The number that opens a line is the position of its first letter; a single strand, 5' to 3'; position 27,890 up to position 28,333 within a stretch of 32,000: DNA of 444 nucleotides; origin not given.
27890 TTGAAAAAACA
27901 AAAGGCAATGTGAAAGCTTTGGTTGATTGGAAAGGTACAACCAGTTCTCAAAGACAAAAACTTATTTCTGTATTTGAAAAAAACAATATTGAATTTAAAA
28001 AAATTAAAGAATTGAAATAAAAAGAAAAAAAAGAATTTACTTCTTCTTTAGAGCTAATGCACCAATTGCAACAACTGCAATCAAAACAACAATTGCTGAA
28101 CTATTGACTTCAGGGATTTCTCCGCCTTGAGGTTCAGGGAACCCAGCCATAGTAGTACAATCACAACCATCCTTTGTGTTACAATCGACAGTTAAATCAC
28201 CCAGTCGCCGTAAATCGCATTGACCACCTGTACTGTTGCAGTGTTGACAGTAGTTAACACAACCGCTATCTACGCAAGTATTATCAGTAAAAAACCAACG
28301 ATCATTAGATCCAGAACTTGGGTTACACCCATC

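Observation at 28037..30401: Two Cys-rich secreted paralogues sharing an unlisted C-terminal sorting-signal-like module bracket a membrane-fused spermidine-synthase-like enzyme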

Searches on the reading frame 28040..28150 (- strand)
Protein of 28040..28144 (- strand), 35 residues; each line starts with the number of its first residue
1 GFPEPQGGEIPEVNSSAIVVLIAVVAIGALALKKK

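Call 20: search_protein_representatives(alignment_id=A3)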
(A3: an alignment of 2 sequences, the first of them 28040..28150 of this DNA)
Query: 2 sequences, 38 profile positions. Proteins with E-value up to 0.001 (for the whole library): 7; up to 1e-10: 2; up to 1e-30: 0. The best 7 are listed.
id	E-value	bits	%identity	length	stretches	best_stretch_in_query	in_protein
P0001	6.4e-19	83.2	-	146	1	1-37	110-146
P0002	5.4e-18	80.2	-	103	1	1-38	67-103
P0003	5.0e-08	48.3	-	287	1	6-37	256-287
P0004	1.1e-07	47.2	-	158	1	7-38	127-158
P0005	5.1e-07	45.1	-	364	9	2-13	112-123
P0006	2.7e-06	42.8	-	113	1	6-37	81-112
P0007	8.1e-04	34.9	-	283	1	5-38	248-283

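Call 28: find_encoding_contigs(protein=P0003, flank=10000, max_places=4)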
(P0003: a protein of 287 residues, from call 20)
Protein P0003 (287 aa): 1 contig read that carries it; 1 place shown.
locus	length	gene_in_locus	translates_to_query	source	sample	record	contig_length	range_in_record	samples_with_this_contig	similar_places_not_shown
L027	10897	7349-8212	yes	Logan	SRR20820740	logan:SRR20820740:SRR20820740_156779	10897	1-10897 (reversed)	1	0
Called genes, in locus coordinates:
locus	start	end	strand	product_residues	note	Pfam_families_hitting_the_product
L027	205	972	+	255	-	PF02616:SMC_ScpA, PF04824:Rad21_Rec8 (weak)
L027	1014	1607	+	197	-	PF00300:His_Phos_1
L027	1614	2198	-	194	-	PF01966:HD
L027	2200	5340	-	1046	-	PF00133:tRNA-synt_1, PF09334:tRNA-synt_1g, PF01406:tRNA-synt_1e (weak), PF08264:Anticodon_1, PF19302:DUF5915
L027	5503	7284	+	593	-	PF13229:Beta_helix (faint)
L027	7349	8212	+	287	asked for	PF13229:Beta_helix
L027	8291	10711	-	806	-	PF03104:DNA_pol_B_exo1, PF13482:RNase_H_2, PF00136:DNA_pol_B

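Call 29: find_encoding_contigs(protein=P0004, flank=10000, max_places=4)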
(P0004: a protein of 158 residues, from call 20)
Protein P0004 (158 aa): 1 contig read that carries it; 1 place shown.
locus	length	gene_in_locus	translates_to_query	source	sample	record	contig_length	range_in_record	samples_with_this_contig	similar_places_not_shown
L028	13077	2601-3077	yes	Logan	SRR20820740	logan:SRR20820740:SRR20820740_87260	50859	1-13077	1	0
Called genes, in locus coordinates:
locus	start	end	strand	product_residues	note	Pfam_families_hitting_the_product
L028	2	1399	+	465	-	?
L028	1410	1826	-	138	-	-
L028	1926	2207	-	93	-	-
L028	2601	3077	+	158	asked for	-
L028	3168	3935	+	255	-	PF05833:NFACT_N (weak), PF05670:NFACT-R_1, PF18297:NFACT-R_2 (weak)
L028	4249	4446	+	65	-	-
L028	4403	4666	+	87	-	PF01985:CRS1_YhbY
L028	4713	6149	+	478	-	-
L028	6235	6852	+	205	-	-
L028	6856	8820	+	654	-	PF01261:AP_endonuc_2 (faint)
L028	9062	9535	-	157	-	PF00856:SET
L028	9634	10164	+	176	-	-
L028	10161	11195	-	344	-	PF05343:Peptidase_M42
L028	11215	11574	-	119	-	-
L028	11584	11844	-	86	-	-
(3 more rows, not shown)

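Call 30: find_encoding_contigs(protein=P0006, flank=10000, max_places=4)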
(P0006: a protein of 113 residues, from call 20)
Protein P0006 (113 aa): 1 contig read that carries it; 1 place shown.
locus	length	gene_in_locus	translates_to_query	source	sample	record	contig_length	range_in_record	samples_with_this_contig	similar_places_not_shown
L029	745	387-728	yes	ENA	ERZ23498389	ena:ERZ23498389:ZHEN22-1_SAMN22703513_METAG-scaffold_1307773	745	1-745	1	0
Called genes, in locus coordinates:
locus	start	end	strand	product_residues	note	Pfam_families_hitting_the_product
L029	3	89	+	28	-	?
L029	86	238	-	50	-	-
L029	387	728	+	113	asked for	-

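Call 31: find_encoding_contigs(protein=P0007, flank=10000, max_places=4)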
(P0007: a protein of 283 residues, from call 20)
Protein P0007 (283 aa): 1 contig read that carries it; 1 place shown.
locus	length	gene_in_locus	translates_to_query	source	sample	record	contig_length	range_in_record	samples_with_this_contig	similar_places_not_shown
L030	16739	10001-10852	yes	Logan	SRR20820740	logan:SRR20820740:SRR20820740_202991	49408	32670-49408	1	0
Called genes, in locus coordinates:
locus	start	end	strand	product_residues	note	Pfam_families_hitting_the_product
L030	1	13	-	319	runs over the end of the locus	-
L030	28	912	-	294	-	-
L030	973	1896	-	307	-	-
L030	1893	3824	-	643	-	PF01832:Glucosaminidase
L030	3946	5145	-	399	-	-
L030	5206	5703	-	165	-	PF01850:PIN (weak)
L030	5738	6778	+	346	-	PF26356:Pelota_N, PF03464:eRF1_2 (weak), PF03465:eRF1_3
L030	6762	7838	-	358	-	PF00871:Acetate_kinase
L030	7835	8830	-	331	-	PF01515:PTA_PTB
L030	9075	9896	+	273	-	PF01978:TrmB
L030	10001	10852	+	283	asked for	PF13385:Laminin_G_3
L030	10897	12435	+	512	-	PF00587:tRNA-synt_2b (faint), PF01409:tRNA-synt_2d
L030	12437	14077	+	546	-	PF18262:PhetRS_B1 (faint), PF03484:B5, PF17759:tRNA_synthFbeta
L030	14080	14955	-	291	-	-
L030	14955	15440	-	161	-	-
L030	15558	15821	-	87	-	PF01199:Ribosomal_L34e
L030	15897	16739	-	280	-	?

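Call 36: search_protein_families(library=ncbifam, proteins=[window:28040-28144:-], max_evalue=10)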
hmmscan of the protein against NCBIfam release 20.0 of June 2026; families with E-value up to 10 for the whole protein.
seq(35 aa): 0 families

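Call 47: list_cluster_members(proteins=[P0003, P0004, P0007, P0006, L027:5503-7281:+])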
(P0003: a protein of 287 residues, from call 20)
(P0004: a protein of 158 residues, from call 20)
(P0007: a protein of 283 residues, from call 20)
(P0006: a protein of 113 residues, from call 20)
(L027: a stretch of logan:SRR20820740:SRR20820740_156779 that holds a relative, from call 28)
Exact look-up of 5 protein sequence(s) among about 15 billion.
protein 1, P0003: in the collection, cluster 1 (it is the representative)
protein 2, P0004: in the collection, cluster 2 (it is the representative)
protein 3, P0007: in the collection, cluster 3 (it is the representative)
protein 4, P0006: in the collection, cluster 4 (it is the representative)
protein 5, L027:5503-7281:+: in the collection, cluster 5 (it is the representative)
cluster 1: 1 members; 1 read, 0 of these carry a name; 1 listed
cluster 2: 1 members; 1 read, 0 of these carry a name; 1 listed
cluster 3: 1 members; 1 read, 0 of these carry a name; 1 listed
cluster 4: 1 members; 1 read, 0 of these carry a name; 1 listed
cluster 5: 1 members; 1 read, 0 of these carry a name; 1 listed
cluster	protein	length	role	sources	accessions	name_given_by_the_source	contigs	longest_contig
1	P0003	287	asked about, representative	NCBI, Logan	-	-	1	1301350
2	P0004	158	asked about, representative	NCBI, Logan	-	-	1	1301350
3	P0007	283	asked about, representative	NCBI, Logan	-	-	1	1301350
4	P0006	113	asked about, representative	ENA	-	-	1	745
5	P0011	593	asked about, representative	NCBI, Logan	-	-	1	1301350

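Call 49: search_protein_families(library=ncbifam, proteins=[L030:14080-14955:-, L030:15897-16739:-, L030:3946-5145:-, L030:28-912:-, L030:973-1896:-], max_evalue=10)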
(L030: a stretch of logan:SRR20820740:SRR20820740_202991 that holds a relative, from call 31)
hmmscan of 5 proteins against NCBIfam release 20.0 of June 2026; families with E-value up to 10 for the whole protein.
L030:14080-14955:- (291 aa): 0 families

L030:15897-16739:- (280 aa): 3 families
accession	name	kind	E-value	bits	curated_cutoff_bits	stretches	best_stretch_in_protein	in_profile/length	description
TIGR03592.1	yidC_oxa1_cterm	subfamily_domain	0.0024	18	84.3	1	41-126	9-91/191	membrane protein insertase YidC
TIGR02936.1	fdxN_nitrog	equivalog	0.18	12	80.55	1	169-222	17-70/91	ferredoxin III, nif-specific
NF033411.1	small_mem_YnhF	equivalog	7.4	6.6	30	1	37-49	7-19/29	cytochrome bd-I oxidase subunit CydH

L030:3946-5145:- (399 aa): 1 family
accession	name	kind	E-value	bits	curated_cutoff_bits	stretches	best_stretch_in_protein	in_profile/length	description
NF045579.1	rhamnoside_JR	domain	0.078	13.1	50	1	345-382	70-106/123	glycosylhydrolase-like jelly roll fold domain-containing protein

L030:28-912:- (294 aa): 0 families

L030:973-1896:- (307 aa): 7 families
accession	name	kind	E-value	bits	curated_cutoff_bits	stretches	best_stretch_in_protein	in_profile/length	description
NF047408.1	SA0632_fam_LP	equivalog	0.00032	20.3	70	1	1-24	1-23/68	SA0632 family lipoprotein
NF047847.2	SS_mature_LptM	equivalog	0.001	19.1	27.7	1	1-21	1-22/31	LPS translocon maturation chaperone LptM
NF041428.1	TrsH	subfamily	0.012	15.7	150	1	1-33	1-36/149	TrsH/TraH family protein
NF041193.1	lipo_SP0191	subfamily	0.017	15.2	75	1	1-29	1-28/190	SP0191 family lipoprotein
TIGR03502.1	lipase_Pla1_cef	subfamily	0.018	13.2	383.9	1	1-33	1-35/790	VolA/Pla-1 family phospholipase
NF045774.1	cytochro_C551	exception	0.058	13.4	118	1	1-29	1-29/110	cytochrome c551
NF033894.1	Eex_IncN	subfamily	0.095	12.6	33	1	2-22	1-21/65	EexN family lipoprotein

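Call 50: search_protein_families(library=pfam, proteins=[L030:14080-14955:-, L030:15897-16739:-, L030:3946-5145:-, L030:28-912:-, L030:973-1896:-], max_evalue=10)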
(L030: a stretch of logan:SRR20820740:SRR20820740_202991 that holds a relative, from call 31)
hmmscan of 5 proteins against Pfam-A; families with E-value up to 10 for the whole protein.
L030:14080-14955:- (291 aa): 3 families
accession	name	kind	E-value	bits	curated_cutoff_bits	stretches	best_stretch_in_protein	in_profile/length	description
PF10110.14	GPDPase_memb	-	0.0022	17.2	29.6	1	96-281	90-281/321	Membrane domain of glycerophosphoryl diester phosphodiesterase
PF25231.1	DUF7847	-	0.018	14.7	28.7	1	52-283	23-249/252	Domain of unknown function (DUF7847)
PF24400.1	DUF7544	-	0.04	13.6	27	2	112-282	105-283/302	Family of unknown function (DUF7544)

L030:15897-16739:- (280 aa): 7 families
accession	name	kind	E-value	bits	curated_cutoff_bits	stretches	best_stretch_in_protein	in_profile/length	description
PF01956.21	EMC3_TMCO1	-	1.6e-13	51.2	27.1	1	24-132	1-117/169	Integral membrane protein EMC3/TMCO1-like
PF13858.11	DUF4199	-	9.1e-05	23.4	32.3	1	39-124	74-155/165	Protein of unknown function (DUF4199)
PF02096.25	60KD_IMP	-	0.0028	18.1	35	1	39-125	5-89/163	60Kd inner membrane protein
PF09991.14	DUF2232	-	0.0084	15.8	27.8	1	36-128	88-180/290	Predicted membrane protein (DUF2232)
PF19068.5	DUF5764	-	0.039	14.4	29.2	1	39-113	13-87/133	Family of unknown function (DUF5764)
PF19903.4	DUF6376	-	0.08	13.7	27.3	1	50-100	20-72/116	Family of unknown function (DUF6376)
PF16731.10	GARP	-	0.11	12.5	27.4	1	58-94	152-188/193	Glutamic acid/alanine-rich protein of Trypanosoma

L030:3946-5145:- (399 aa): 1 family
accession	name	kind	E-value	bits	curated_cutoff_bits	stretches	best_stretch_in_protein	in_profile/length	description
PF14683.12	CBM-like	-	0.24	11.7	27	1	164-186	121-143/160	Polysaccharide lyase family 4, domain III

L030:28-912:- (294 aa): 0 families

L030:973-1896:- (307 aa): 3 families
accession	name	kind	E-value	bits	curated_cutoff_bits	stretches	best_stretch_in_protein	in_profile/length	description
PF05838.17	Glyco_hydro_108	-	0.056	14.4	21.2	1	213-267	4-57/85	Glycosyl hydrolase 108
PF08139.17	LPAM_1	-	0.18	12.8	20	1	1-19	1-17/18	Prokaryotic membrane lipoprotein lipid attachment site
PF13627.12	LptM_cons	-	0.57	10.5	27.3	1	7-22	2-17/23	LPS-assembly lipoprotein LptM, conserved region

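Call 62: search_protein_families(library=ncbifam, proteins=[P0003, P0011, P0004, P0007, P0006, P0002], max_evalue=10)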
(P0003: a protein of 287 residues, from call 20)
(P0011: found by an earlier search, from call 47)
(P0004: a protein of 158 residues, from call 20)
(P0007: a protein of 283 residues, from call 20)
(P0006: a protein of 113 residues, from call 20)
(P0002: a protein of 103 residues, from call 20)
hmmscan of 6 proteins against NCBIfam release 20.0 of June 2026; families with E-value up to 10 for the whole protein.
P0003 (287 aa): 4 families
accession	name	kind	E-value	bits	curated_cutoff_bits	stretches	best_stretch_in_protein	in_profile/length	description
TIGR04247.1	NosD_copper_fam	subfamily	2.3e-06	26.5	300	1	88-221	188-310/377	nitrous oxide reductase family maturation protein NosD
NF047854.1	LIC10774_subfam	equivalog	2.6e-05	23.3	380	1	91-179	192-279/358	LIC10774/LIC10365 family surface protein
TIGR03024.1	arch_PEF_CTERM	domain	0.00079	19.6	23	1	262-287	1-25/25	PEF-CTERM sorting domain-containing protein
NF050142.1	PG1828_fam_lipo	equivalog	0.027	15.2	50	1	1-25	1-25/59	PG1828 family lipoprotein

P0011 (593 aa): 2 families
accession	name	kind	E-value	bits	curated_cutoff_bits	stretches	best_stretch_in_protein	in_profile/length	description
TIGR04247.1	NosD_copper_fam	subfamily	2.7e-06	26.2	300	2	318-382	1-69/377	nitrous oxide reductase family maturation protein NosD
TIGR03024.1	arch_PEF_CTERM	domain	0.033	14.4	23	1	568-592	1-24/25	PEF-CTERM sorting domain-containing protein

P0004 (158 aa): 3 families
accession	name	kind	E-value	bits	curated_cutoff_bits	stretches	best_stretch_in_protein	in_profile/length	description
TIGR03024.1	arch_PEF_CTERM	domain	0.032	14.5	23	1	132-156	1-23/25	PEF-CTERM sorting domain-containing protein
TIGR01167.1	LPXTG_anchor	domain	0.83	10.4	15.9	1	136-158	10-32/34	LPXTG cell wall anchor domain-containing protein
TIGR04361.1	TrbK_Ti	equivalog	8.6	6.8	50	0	2-20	2-20/64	entry exclusion protein TrbK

P0007 (283 aa): 1 family
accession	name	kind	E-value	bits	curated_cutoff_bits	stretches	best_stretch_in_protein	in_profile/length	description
NF052521.1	TafC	equivalog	1.5e-07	30.9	410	1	62-253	188-368/373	TafC family fimbrial protein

P0006 (113 aa): 3 families
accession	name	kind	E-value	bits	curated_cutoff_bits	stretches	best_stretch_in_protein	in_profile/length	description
NF053838.1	hit_Bd0108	equivalog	0.085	13.4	40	1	1-59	1-59/94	predatory lifecycle switch protein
TIGR01167.1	LPXTG_anchor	domain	0.14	12.8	15.9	1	91-113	10-32/34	LPXTG cell wall anchor domain-containing protein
NF033801.3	NprX_fam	subfamily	7.3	6.5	33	1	1-23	1-24/42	NprX family peptide pheromone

P0002 (103 aa): 2 families
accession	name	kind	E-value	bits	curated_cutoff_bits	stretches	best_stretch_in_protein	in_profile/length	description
NF040942.2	hypo_ExtJ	equivalog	0.23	11.9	52.5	1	1-27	1-30/77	selenite/tellurite reduction operon protein ExtJ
TIGR01167.1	LPXTG_anchor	domain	0.58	10.9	15.9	1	83-103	12-32/34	LPXTG cell wall anchor domain-containing protein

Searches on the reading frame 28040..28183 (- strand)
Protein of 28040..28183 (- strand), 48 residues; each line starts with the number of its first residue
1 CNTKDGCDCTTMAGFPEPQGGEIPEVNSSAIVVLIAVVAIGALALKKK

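Call 25: find_homologous_proteins(query=A5, max_evalue=10)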
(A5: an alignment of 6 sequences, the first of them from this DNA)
Query A5 (6 sequences): 1144 candidates shared short words with the query, none scored E <= 10.
